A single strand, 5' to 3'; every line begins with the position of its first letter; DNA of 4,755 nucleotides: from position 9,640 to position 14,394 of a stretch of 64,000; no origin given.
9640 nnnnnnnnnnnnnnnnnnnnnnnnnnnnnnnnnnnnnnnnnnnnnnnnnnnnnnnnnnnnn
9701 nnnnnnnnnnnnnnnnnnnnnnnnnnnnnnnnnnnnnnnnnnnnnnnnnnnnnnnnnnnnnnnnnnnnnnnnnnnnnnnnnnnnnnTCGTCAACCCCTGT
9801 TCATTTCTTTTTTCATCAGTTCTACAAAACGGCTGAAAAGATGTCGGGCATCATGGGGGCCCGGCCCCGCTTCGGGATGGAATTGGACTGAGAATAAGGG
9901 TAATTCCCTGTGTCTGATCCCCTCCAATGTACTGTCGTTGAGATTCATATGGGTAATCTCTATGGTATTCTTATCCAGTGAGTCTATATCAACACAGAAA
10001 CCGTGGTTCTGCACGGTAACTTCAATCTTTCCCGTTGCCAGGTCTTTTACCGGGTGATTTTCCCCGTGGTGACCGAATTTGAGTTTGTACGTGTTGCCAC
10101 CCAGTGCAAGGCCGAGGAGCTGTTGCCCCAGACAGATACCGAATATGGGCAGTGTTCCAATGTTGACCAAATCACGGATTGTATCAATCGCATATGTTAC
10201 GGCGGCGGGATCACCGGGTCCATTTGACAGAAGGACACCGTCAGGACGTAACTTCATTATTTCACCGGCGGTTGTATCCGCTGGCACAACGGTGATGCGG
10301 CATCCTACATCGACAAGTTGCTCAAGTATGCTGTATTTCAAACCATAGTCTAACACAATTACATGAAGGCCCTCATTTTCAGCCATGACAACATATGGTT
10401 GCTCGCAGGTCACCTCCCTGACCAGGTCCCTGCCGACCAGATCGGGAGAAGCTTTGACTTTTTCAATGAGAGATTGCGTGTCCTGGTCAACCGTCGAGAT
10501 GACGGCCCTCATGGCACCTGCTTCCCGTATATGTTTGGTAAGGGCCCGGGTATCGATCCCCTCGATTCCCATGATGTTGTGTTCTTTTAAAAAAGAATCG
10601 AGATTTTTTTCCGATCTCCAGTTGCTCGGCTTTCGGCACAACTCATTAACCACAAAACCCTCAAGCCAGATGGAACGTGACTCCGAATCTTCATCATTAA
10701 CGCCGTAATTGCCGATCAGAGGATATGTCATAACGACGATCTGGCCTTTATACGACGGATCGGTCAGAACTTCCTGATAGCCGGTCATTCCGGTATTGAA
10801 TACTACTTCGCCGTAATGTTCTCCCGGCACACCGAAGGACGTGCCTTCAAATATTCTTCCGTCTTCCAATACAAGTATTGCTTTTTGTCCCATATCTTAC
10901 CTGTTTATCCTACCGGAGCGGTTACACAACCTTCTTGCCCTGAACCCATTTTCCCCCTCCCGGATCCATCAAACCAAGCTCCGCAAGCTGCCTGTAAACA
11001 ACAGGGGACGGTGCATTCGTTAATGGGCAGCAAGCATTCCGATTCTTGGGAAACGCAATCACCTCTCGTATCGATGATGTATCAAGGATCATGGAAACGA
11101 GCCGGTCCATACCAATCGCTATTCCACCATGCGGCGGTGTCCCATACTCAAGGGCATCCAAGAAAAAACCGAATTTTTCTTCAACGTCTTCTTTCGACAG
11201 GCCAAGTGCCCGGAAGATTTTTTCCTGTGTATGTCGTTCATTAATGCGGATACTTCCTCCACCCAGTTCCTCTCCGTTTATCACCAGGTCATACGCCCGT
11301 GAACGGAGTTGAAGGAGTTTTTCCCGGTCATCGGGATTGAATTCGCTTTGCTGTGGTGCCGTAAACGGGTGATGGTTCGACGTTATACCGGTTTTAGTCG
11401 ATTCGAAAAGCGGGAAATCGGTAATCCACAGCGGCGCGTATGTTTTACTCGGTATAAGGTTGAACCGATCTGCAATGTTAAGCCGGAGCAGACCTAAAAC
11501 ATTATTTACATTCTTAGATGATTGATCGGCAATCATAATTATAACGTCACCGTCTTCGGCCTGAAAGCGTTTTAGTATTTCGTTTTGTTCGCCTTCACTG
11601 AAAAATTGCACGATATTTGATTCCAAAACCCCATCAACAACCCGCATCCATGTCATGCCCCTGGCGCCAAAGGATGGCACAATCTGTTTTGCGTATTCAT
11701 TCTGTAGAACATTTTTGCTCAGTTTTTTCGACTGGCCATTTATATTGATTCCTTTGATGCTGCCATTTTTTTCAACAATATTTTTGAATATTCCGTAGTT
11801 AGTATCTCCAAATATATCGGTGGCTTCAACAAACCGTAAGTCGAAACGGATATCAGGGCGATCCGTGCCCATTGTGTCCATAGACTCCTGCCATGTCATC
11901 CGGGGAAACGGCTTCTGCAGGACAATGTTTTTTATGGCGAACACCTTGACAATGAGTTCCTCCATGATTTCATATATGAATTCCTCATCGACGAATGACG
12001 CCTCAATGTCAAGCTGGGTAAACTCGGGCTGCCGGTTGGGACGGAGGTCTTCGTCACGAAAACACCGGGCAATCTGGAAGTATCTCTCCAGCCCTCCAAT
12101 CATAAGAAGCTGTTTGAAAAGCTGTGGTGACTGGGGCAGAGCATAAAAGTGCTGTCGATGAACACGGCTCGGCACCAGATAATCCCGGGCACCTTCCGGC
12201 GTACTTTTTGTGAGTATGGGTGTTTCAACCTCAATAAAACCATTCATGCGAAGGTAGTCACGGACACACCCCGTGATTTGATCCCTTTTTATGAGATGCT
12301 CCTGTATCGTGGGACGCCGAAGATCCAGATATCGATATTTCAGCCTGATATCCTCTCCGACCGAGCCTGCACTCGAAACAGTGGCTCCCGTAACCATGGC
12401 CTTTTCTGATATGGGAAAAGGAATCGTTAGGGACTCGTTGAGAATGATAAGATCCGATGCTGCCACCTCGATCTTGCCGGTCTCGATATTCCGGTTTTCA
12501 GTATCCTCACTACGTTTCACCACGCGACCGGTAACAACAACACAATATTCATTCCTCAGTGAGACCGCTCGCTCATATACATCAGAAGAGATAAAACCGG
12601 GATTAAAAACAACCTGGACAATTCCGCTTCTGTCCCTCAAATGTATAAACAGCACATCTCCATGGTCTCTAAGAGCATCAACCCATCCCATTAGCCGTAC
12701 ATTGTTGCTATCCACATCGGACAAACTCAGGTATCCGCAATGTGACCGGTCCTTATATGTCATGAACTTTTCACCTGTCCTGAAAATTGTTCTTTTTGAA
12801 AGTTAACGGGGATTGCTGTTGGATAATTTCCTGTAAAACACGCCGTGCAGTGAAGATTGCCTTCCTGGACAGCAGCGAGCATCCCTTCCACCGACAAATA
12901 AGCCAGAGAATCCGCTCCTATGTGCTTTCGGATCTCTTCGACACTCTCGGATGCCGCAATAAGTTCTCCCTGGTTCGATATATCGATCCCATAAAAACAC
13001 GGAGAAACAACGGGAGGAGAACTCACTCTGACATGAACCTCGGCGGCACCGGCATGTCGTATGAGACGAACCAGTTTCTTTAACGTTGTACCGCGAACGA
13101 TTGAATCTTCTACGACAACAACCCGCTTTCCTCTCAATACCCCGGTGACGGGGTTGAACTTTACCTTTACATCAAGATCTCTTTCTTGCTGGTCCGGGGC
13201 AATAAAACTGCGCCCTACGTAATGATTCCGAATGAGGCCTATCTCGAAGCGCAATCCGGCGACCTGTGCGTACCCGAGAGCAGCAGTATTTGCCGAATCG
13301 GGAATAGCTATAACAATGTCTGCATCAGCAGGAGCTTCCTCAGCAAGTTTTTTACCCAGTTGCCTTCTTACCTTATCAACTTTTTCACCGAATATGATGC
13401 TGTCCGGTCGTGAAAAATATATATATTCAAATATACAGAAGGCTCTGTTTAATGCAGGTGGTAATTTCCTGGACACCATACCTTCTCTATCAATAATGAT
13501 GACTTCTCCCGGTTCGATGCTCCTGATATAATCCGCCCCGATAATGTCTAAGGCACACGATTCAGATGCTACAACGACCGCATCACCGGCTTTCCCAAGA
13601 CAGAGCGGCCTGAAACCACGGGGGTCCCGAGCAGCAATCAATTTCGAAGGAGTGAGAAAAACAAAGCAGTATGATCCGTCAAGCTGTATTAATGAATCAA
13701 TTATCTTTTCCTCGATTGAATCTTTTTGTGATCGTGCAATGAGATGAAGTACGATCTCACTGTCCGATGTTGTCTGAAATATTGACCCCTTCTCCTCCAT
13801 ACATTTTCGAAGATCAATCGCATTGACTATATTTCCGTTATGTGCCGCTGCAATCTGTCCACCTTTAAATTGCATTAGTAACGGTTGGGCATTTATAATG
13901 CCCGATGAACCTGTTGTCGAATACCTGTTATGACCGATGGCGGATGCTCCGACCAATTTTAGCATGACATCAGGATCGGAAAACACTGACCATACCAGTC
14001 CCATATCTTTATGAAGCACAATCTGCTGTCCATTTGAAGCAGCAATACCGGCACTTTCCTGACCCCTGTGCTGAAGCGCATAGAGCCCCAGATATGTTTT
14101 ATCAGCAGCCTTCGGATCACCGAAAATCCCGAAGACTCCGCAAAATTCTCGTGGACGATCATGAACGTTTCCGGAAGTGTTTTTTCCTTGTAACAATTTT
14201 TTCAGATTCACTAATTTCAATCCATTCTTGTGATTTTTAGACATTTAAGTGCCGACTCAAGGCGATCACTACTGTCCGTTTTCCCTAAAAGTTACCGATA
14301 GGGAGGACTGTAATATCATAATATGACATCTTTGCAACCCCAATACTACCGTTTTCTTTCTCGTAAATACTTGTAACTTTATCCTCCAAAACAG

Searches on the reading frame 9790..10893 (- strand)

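Call 36: search_protein_families(library=pfam, proteins=[window:9790-10893:-], max_evalue=0.0001)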
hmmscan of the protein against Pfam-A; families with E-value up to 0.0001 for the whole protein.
window:9790-10893:- (367 aa): 3 families
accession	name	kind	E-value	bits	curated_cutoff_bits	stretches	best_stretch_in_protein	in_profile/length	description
PF00988.28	CPSase_sm_chain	-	2.9e-60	202.1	27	1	7-132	1-126/126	Carbamoyl-phosphate synthase small chain, CPSase domain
PF00117.34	GATase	-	1.3e-52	178.7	22.8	1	180-358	2-189/190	Glutamine amidotransferase class-I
PF07722.19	Peptidase_C26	-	8.9e-08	32.6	20.5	1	247-341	105-219/219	Peptidase C26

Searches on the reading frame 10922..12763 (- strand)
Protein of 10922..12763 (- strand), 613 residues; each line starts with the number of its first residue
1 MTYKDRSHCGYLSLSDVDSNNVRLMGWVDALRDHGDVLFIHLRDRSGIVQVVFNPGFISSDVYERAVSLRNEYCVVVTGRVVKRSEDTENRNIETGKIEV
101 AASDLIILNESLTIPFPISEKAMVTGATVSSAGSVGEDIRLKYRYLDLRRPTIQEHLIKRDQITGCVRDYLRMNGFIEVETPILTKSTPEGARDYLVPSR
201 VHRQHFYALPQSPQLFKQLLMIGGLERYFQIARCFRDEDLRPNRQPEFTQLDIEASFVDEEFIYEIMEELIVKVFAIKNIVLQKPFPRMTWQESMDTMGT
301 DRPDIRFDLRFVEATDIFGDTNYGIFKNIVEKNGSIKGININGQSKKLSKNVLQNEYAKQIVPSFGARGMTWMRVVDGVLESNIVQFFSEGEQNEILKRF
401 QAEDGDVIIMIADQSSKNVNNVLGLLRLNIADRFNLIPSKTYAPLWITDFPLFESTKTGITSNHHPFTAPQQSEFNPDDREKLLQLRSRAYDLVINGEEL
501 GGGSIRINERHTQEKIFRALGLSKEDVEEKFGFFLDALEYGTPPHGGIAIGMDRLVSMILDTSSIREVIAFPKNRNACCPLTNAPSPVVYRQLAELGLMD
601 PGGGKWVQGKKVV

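Call 36: search_protein_families(library=pfam, proteins=[window:10922-12763:-], max_evalue=0.0001)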
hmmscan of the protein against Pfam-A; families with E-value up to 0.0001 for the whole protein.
window:10922-12763:- (613 aa): 3 families
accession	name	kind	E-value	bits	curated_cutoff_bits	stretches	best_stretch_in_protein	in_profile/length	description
PF00152.25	tRNA-synt_2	-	2.8e-117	391.7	25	1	137-575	2-308/308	tRNA synthetases class II (D, K and N)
PF02938.19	GAD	-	2.6e-19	69.7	23.4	1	326-422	1-94/95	GAD domain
PF01336.31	tRNA_anti-codon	-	1.1e-15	57.8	27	1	22-107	1-74/75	OB-fold nucleic acid binding domain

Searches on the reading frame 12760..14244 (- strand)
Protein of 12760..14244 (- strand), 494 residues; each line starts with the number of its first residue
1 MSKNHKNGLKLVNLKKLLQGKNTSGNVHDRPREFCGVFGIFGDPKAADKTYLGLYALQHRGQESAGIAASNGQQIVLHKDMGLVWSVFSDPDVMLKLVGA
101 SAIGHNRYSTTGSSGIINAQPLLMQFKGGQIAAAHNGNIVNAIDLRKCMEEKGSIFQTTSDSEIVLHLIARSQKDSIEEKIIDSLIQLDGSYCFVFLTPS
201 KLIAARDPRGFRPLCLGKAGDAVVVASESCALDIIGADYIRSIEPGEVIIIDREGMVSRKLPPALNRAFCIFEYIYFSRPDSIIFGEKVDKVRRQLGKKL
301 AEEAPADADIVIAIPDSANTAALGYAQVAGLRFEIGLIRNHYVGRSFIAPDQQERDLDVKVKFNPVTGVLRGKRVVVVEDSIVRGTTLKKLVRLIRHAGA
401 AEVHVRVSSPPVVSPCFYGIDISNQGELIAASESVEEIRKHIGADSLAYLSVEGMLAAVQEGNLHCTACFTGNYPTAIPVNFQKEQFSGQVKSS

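Call 36: search_protein_families(library=pfam, proteins=[window:12760-14244:-], max_evalue=0.0001)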
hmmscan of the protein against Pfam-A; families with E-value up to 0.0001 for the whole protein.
window:12760-14244:- (494 aa): 3 families
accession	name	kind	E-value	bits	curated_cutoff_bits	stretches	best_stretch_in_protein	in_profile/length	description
PF13537.11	GATase_7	-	4.9e-21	75.5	25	1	118-232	12-121/123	Glutamine amidotransferase domain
PF13522.11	GATase_6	-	3.7e-17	63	27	1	100-228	11-130/130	Glutamine amidotransferase domain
PF00156.33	Pribosyltran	-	3.3e-08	33.5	26.3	1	291-406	14-121/158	Phosphoribosyl transferase domain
